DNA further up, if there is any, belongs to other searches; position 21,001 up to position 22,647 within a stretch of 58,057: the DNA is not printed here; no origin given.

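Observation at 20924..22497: Phage-borne RRNPP-type receptor plus an unannotated 50-aa secreted pro-peptide carrying two QEGPGW copies (arbitrium-like cassette with a different peptide)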

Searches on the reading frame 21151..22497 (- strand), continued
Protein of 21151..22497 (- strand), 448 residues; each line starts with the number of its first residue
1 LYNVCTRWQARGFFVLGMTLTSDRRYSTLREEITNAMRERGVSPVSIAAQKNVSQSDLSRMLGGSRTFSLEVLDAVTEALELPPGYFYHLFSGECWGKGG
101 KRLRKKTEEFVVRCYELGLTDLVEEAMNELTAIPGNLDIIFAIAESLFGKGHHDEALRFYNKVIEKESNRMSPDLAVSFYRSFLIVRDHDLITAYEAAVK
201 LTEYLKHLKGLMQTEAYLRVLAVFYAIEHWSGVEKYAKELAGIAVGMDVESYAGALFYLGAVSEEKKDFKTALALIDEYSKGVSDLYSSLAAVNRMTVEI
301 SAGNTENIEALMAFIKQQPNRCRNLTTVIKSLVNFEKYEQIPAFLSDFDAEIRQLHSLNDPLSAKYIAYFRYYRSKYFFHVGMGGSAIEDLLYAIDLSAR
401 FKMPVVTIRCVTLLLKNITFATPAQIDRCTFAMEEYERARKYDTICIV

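Call 56: find_encoding_contigs(protein=P0004, flank=3000, max_places=3)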
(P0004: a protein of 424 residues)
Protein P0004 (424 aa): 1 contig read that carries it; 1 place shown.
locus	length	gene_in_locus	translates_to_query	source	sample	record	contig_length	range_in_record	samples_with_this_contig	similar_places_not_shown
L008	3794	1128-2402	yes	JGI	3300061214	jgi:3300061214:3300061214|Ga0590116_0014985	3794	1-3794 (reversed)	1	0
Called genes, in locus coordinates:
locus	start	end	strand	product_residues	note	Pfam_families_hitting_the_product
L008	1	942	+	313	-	?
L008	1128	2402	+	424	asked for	-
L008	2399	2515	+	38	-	-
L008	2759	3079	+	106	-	-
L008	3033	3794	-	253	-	?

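Call 65: search_protein_families(library=pfam, proteins=[L001:1563-2231:+, L001:830-1495:+], max_evalue=0.001)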
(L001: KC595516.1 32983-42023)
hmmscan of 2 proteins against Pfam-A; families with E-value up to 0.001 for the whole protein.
L001:1563-2231:+ (222 aa): 0 families

L001:830-1495:+ (221 aa): 0 families

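Call 75: find_related_loci(query=A1, collection=viral_contigs, flank=4000)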
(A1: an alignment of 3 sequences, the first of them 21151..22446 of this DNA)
Query A1 (431 aa) in viral_contigs; peptide patterns used: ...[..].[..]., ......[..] (x = any residue, [..] = any of these).
84 stretches matched a pattern; 1 encode a relative of the query (tblastn E <= 1e-3); 1 distinct loci.
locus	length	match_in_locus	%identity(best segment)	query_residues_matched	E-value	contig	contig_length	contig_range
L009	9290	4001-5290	47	1-431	7e-138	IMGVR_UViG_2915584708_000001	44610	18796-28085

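Call 76: find_related_loci(query=A1, collection=genome_contigs, flank=4000)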
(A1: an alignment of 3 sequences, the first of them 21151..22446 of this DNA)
Query A1 (431 aa) in genome_contigs; peptide patterns used: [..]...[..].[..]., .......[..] (x = any residue, [..] = any of these).
195 stretches matched a pattern, but none encodes a relative of the query by tblastn (E <= 1e-3).

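Call 78: search_dna_similar(query=window:21151-22446:-, collection=plasmids, mode=protein, max_evalue=0.001, max_rows=30)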
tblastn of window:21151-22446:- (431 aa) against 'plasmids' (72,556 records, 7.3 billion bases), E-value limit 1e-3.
Records with a match: 35; places in all: 50; records where one place covers at least 80% of the query: 18.
Best place of each record, by identity: <60% 35.
By first word of the organism name: Paenibacillus 21; Brevibacillus 10; Brevibacterium 2; Bacillus 1; Arthrobacter 1.
By predicted mobility (MOB-suite, as given by PLSDB): non-mobilizable 26; mobilizable 9.
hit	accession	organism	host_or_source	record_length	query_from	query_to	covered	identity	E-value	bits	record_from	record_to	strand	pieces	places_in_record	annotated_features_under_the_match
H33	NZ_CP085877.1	Brevibacillus sp. DP1.3A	soil sample,soil of Citrus sinensis ...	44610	1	431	100%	46.9%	4e-132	426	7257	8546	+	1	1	hypothetical protein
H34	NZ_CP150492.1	Brevibacillus borstelensis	single cell,soil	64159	16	412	92%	29.9%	2e-40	161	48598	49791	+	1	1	helix-turn-helix transcriptional regulator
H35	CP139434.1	Brevibacillus halotolerans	cell culture,freshwater soil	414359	12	397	90%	29.3%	6e-37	150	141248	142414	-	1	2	helix-turn-helix transcriptional regulator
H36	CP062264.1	Brevibacterium sp. JNUCC-42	Whole organism,Baengnokdam Summit ...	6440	11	418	95%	27.5%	1e-36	149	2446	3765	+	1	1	helix-turn-helix transcriptional regulator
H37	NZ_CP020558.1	Paenibacillus larvae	Apis mellifera,single cell microbial ...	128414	6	408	94%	27.6%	3e-33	140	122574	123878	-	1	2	hypothetical protein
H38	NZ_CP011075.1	Brevibacillus laterosporus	Oryza sativa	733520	12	418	94%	27.1%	6e-32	136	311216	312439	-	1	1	helix-turn-helix transcriptional regulator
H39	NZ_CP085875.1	Brevibacillus sp. HD3.3A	soil sample,soil of tomato plants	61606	16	399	89%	28.4%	2e-43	170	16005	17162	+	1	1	helix-turn-helix transcriptional regulator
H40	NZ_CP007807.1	Brevibacillus laterosporus LMG 15441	-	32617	8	408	93%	26.9%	1e-36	150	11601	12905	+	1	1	hypothetical protein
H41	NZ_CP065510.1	Bacillus sp. N447-1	Zoo anteater area soil,cell culture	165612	10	413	94%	26.0%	6e-30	130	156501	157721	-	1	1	helix-turn-helix transcriptional regulator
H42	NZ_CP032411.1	Brevibacillus laterosporus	single colony,Tattoo ink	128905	11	410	93%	25.6%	4e-31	134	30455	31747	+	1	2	DNA-binding protein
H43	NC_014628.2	Paenibacillus polymyxa SC2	-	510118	7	410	94%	24.6%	3e-20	101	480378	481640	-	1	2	hypothetical protein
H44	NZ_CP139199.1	Paenibacillus polymyxa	mixed culture,soil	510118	7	410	94%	24.6%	3e-20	101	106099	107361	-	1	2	hypothetical protein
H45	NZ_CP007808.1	Brevibacillus laterosporus LMG 15441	-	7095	11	408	92%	24.7%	3e-26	119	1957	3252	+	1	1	helix-turn-helix transcriptional regulator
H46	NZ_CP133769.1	Paenibacillus polymyxa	soybean,single cell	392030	11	406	92%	23.6%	4e-20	100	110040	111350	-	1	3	helix-turn-helix transcriptional regulator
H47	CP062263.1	Brevibacterium sp. JNUCC-42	Whole organism,Baengnokdam Summit ...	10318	11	408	92%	23.4%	2e-23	110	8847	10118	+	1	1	helix-turn-helix transcriptional regulator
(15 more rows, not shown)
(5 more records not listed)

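Call 79: get_annotated_region(hit=H43, flank=1500)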
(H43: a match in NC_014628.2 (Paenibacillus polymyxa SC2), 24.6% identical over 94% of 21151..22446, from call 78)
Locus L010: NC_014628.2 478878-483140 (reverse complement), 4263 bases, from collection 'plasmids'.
description: Paenibacillus polymyxa SC2 plasmid pSC2, complete sequence
organism: Paenibacillus polymyxa SC2 (NCBI taxid 886882)
taxonomy: Bacteria; Bacillota; Bacilli; Bacillales; Paenibacillaceae; Paenibacillus; Paenibacillus polymyxa; Paenibacillus polymyxa SC2
host: -; source: -; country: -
typing (MOB-suite, as given by PLSDB): non-mobilizable; mating-pair formation MPF_F
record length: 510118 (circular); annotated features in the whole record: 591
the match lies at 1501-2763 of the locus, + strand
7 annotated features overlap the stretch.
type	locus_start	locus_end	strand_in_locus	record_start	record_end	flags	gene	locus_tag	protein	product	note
CDS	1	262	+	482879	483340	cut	-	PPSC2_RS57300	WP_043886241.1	hypothetical protein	-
CDS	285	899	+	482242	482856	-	-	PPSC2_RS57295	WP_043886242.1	hypothetical protein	-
CDS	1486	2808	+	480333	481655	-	-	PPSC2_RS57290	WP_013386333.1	hypothetical protein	-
CDS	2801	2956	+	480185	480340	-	-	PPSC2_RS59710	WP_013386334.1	hypothetical protein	-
CDS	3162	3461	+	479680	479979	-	-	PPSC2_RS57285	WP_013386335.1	hypothetical protein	-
CDS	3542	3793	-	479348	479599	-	-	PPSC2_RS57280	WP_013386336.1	helix-turn-helix transcriptional regulator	-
CDS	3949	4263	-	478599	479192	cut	-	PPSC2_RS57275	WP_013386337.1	hypothetical protein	-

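Call 80: get_annotated_region(hit=H33, flank=6000)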
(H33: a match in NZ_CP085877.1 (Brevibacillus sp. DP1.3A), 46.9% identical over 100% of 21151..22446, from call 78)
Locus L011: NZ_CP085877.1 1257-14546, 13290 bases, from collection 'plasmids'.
description: Brevibacillus sp. DP1.3A plasmid unnamed1, complete sequence
organism: Brevibacillus sp. DP1.3A (NCBI taxid 2738867)
taxonomy: Bacteria; Bacillota; Bacilli; Bacillales; Paenibacillaceae; Brevibacillus; Brevibacillus sp. DP1.3A
host: -; source: soil sample,soil of Citrus sinensis plantation; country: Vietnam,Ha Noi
typing (MOB-suite, as given by PLSDB): non-mobilizable
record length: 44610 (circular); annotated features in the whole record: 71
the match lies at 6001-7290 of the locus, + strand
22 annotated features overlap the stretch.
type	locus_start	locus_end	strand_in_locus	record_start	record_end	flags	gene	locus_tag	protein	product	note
CDS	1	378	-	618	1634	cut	parM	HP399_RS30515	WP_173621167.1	plasmid segregation protein ParM domain-containing protein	-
CDS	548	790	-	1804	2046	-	-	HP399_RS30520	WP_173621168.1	transcriptional regulator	-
CDS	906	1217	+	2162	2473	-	-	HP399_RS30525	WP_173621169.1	hypothetical protein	-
CDS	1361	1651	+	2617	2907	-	-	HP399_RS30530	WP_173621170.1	hypothetical protein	-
CDS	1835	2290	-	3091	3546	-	-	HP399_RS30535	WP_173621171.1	hypothetical protein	-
CDS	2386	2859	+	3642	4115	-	-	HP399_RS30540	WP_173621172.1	hypothetical protein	-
CDS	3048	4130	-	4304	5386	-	-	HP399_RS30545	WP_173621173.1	helix-turn-helix domain-containing protein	-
CDS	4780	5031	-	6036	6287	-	-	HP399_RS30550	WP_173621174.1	helix-turn-helix transcriptional regulator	-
CDS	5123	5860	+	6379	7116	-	-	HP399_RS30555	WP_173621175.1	LytTR family transcriptional regulator DNA-binding domain-containing protein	-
CDS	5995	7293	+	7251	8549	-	-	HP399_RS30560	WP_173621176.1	hypothetical protein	-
CDS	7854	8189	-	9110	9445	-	-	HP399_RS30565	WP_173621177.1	helix-turn-helix transcriptional regulator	-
CDS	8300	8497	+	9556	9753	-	-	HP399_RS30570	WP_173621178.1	helix-turn-helix transcriptional regulator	-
CDS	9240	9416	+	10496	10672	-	-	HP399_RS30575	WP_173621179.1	hypothetical protein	-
CDS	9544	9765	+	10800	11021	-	-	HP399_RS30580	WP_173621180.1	hypothetical protein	-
CDS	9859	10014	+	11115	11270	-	-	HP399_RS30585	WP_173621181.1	hypothetical protein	-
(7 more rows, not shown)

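Call 92: get_annotated_region(hit=H34, flank=2500)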
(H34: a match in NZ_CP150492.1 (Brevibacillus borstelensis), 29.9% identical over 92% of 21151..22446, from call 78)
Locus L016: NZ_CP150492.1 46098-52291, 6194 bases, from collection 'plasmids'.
description: Brevibacillus borstelensis strain S8 plasmid unnamed1, complete sequence
organism: Brevibacillus borstelensis (NCBI taxid 45462)
taxonomy: Bacteria; Bacillota; Bacilli; Bacillales; Paenibacillaceae; Brevibacillus; Brevibacillus borstelensis
host: -; source: single cell,soil; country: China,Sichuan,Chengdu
typing (MOB-suite, as given by PLSDB): non-mobilizable
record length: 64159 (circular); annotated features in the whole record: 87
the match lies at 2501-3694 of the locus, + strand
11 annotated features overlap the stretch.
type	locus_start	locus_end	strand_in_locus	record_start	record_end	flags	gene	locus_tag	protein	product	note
CDS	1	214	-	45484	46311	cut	-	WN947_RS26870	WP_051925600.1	helix-turn-helix domain-containing protein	-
CDS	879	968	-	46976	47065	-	-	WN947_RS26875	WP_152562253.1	putative holin-like toxin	-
CDS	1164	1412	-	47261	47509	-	-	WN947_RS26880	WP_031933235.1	helix-turn-helix transcriptional regulator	-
CDS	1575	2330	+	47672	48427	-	-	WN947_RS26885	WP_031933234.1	response regulator transcription factor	-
CDS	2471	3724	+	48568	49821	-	-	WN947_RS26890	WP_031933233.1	helix-turn-helix transcriptional regulator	-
CDS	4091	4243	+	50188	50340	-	-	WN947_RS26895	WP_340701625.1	hypothetical protein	-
CDS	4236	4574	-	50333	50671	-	-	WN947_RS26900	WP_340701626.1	helix-turn-helix transcriptional regulator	-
CDS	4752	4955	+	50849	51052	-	-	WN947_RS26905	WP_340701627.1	helix-turn-helix transcriptional regulator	-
CDS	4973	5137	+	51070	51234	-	-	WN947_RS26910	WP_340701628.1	Rha family transcriptional regulator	-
CDS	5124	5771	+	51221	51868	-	-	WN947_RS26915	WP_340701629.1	Rha family transcriptional regulator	-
CDS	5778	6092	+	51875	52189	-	-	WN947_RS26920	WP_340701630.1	hypothetical protein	-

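Call 93: get_annotated_region(hit=H39, flank=2500)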
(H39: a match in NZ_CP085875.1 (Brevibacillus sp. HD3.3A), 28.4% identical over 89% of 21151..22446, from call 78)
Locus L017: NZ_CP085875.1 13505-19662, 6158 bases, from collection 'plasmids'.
description: Brevibacillus sp. HD3.3A plasmid unnamed
organism: Brevibacillus sp. HD3.3A (NCBI taxid 2738979)
taxonomy: Bacteria; Bacillota; Bacilli; Bacillales; Paenibacillaceae; Brevibacillus; Brevibacillus sp. HD3.3A
host: -; source: soil sample,soil of tomato plants; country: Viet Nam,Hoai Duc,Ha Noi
typing (MOB-suite, as given by PLSDB): non-mobilizable
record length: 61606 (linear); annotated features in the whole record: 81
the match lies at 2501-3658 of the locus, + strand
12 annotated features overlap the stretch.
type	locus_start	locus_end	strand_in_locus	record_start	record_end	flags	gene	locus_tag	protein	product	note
CDS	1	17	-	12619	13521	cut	-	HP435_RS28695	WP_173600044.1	hypothetical protein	-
CDS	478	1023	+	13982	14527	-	-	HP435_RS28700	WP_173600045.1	DUF3862 domain-containing protein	-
CDS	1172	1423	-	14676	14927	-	-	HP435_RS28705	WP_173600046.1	helix-turn-helix transcriptional regulator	-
CDS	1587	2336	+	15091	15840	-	-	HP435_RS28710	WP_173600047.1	LytTR family DNA-binding domain-containing protein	-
CDS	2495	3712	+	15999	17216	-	-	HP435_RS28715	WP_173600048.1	helix-turn-helix transcriptional regulator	-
CDS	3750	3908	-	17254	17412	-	-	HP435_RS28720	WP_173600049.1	hypothetical protein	-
CDS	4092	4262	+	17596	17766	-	-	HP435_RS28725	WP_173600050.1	hypothetical protein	-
CDS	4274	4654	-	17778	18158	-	-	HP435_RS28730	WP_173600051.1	helix-turn-helix transcriptional regulator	-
CDS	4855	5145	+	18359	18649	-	-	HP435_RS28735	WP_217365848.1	helix-turn-helix transcriptional regulator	-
CDS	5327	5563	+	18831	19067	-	-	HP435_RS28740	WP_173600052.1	hypothetical protein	-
CDS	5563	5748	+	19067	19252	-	-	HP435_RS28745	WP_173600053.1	hypothetical protein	-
CDS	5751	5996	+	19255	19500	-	-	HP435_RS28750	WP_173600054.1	hypothetical protein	-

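Call 94: get_annotated_region(hit=H40, flank=2500)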
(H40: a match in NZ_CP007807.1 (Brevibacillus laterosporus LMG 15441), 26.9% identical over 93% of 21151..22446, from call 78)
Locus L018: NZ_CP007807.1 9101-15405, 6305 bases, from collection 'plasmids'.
description: Brevibacillus laterosporus LMG 15441 plasmid pBRLA33, complete sequence
organism: Brevibacillus laterosporus LMG 15441 (NCBI taxid 1042163)
taxonomy: Bacteria; Bacillota; Bacilli; Bacillales; Paenibacillaceae; Brevibacillus; Brevibacillus laterosporus; Brevibacillus laterosporus LMG 15441
host: -; source: -; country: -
typing (MOB-suite, as given by PLSDB): non-mobilizable
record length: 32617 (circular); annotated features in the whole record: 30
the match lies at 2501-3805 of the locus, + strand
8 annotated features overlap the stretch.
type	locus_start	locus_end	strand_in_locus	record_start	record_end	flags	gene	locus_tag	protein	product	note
CDS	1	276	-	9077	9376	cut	-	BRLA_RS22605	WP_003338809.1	helix-turn-helix domain-containing protein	-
CDS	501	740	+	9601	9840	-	-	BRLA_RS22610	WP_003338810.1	helix-turn-helix transcriptional regulator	-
CDS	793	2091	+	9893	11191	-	-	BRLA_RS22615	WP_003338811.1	helix-turn-helix domain-containing protein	-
CDS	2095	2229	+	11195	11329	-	-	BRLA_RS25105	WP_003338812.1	hypothetical protein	-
CDS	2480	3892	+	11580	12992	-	-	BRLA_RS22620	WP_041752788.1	hypothetical protein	-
CDS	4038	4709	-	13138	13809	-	-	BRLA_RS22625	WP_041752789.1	O-methyltransferase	GO:0032259 - methylation [Evidence IEA]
CDS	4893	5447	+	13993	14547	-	-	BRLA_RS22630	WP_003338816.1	sigma-70 family RNA polymerase sigma factor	GO:0006352 - DNA-templated transcription initiation [Evidence IEA]; GO:0006355 - regulation of DNA-templated ...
CDS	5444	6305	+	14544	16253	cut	-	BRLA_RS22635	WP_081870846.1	DUF4179 domain-containing protein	-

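Call 95: get_annotated_region(hit=H45, flank=2500)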
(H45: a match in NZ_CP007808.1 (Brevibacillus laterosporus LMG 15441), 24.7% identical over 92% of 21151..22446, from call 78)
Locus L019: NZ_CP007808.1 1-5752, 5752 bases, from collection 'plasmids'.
description: Brevibacillus laterosporus LMG 15441 plasmid pBRLA07, complete sequence
organism: Brevibacillus laterosporus LMG 15441 (NCBI taxid 1042163)
taxonomy: Bacteria; Bacillota; Bacilli; Bacillales; Paenibacillaceae; Brevibacillus; Brevibacillus laterosporus; Brevibacillus laterosporus LMG 15441
host: -; source: -; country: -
typing (MOB-suite, as given by PLSDB): non-mobilizable; replicon rep_cluster_1546
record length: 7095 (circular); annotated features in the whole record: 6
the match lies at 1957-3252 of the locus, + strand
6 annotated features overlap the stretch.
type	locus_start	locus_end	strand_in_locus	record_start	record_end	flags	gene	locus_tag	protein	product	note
CDS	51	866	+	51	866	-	-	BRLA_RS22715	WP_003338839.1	hypothetical protein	-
CDS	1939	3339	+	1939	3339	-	-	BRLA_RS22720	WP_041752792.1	helix-turn-helix transcriptional regulator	-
CDS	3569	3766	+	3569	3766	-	-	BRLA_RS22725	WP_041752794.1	aspartyl-phosphate phosphatase Spo0E family protein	-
CDS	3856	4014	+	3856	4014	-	-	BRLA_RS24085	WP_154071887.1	hypothetical protein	-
CDS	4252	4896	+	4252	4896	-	-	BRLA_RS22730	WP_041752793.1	hypothetical protein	-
CDS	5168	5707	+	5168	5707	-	-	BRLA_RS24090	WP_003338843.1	DUF3967 domain-containing protein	-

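Call 96: get_annotated_region(hit=H35, flank=1500)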
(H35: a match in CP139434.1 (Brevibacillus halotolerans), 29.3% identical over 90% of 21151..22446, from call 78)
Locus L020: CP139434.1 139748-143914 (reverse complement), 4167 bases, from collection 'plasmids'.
description: Brevibacillus halotolerans strain B-4359 plasmid unnamed1, complete sequence
organism: Brevibacillus halotolerans (NCBI taxid 1507437)
taxonomy: Bacteria; Bacillota; Bacilli; Bacillales; Paenibacillaceae; Brevibacillus; Brevibacillus halotolerans
host: -; source: cell culture,freshwater soil; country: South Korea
typing (MOB-suite, as given by PLSDB): non-mobilizable; mating-pair formation MPF_F
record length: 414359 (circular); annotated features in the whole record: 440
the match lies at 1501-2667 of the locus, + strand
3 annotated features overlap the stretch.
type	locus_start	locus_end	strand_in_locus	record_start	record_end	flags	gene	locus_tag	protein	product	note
CDS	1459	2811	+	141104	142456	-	-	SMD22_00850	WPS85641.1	helix-turn-helix transcriptional regulator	-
CDS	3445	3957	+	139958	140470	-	-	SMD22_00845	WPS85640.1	hypothetical protein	-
CDS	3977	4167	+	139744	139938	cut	-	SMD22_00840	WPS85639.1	hypothetical protein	-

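Call 97: get_annotated_region(hit=H36, flank=1500)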
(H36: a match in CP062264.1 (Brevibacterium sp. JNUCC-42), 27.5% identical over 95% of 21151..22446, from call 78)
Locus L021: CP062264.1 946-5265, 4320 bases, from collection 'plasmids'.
description: Brevibacterium sp. JNUCC-42 plasmid unnamed2, complete sequence
organism: Brevibacterium sp. JNUCC-42 (NCBI taxid 2777985)
taxonomy: Bacteria; Actinomycetota; Actinomycetes; Micrococcales; Brevibacteriaceae; Brevibacterium; Brevibacterium sp. JNUCC-42
host: -; source: Whole organism,Baengnokdam Summit Crater Area, Mt. Halla; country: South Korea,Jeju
typing (MOB-suite, as given by PLSDB): non-mobilizable
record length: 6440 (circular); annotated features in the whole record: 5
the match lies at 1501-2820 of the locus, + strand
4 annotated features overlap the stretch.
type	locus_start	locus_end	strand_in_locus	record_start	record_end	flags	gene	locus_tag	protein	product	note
CDS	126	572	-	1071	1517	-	-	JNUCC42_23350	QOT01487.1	hypothetical protein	-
CDS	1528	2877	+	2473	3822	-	-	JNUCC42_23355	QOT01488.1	helix-turn-helix transcriptional regulator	-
CDS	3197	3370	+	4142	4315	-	-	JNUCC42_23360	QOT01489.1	aspartyl-phosphate phosphatase Spo0E family protein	-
CDS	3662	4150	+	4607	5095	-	-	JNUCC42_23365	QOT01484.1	hypothetical protein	-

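Call 98: get_annotated_region(hit=H37, flank=1500)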
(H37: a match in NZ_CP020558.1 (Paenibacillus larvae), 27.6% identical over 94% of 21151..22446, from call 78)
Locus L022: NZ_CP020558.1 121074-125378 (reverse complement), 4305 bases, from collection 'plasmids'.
description: Paenibacillus larvae subsp. pulvifaciens strain SAG 10367 plasmid pPLP3, complete sequence
organism: Paenibacillus larvae (NCBI taxid 1477)
taxonomy: Bacteria; Bacillota; Bacilli; Bacillales; Paenibacillaceae; Paenibacillus; Paenibacillus larvae
host: -; source: Apis mellifera,single cell microbial isolate; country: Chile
typing (MOB-suite, as given by PLSDB): non-mobilizable
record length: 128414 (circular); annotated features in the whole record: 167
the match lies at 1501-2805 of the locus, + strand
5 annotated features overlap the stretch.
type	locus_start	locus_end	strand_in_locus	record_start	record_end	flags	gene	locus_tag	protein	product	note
CDS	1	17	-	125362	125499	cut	-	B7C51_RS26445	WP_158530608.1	hypothetical protein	-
CDS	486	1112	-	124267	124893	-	-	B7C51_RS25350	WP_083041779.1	hypothetical protein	-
CDS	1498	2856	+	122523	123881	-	-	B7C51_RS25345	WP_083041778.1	hypothetical protein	-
CDS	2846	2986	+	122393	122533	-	-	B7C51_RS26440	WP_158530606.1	hypothetical protein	-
CDS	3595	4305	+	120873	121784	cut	-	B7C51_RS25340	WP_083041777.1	hypothetical protein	-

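Call 99: get_annotated_region(hit=H38, flank=1500)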
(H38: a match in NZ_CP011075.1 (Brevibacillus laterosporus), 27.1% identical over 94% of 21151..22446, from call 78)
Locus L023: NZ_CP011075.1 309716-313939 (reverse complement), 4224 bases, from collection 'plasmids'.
description: Brevibacillus laterosporus strain B9 plasmid unnamed1, complete sequence
organism: Brevibacillus laterosporus (NCBI taxid 1465)
taxonomy: Bacteria; Bacillota; Bacilli; Bacillales; Paenibacillaceae; Brevibacillus; Brevibacillus laterosporus
host: -; source: Oryza sativa; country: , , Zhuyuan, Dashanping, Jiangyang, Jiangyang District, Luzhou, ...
typing (MOB-suite, as given by PLSDB): non-mobilizable
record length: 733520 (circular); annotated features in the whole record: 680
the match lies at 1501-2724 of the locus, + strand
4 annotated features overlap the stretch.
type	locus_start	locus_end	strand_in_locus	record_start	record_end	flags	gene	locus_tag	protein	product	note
CDS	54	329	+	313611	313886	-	-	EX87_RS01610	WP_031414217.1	hypothetical protein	-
CDS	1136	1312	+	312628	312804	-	-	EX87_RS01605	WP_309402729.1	helix-turn-helix transcriptional regulator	-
CDS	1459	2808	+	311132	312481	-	-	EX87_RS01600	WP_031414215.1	helix-turn-helix transcriptional regulator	-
CDS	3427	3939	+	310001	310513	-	-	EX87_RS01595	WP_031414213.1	hypothetical protein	-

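Call 100: get_annotated_region(hit=H41, flank=1500)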
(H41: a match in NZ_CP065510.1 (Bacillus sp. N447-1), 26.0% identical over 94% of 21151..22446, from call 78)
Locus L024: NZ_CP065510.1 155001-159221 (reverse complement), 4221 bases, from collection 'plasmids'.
description: Bacillus sp. N447-1 plasmid pN447-1, complete sequence
organism: Bacillus sp. N447-1 (NCBI taxid 2789208)
taxonomy: Bacteria; Bacillota; Bacilli; Bacillales; Bacillaceae; Bacillus; Bacillus sp. N447-1
host: -; source: Zoo anteater area soil,cell culture; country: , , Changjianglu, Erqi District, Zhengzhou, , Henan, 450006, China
typing (MOB-suite, as given by PLSDB): non-mobilizable; replicon rep_cluster_125,rep_cluster_163,rep_cluster_459
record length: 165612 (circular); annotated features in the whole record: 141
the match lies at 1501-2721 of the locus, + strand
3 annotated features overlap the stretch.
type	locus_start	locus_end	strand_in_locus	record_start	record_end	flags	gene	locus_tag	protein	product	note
CDS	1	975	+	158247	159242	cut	-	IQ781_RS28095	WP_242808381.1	HAD family acid phosphatase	-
CDS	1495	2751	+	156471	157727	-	-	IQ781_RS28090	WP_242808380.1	helix-turn-helix transcriptional regulator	-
CDS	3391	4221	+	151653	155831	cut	-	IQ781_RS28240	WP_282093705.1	S8 family serine peptidase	GO:0006508 - proteolysis [Evidence IEA]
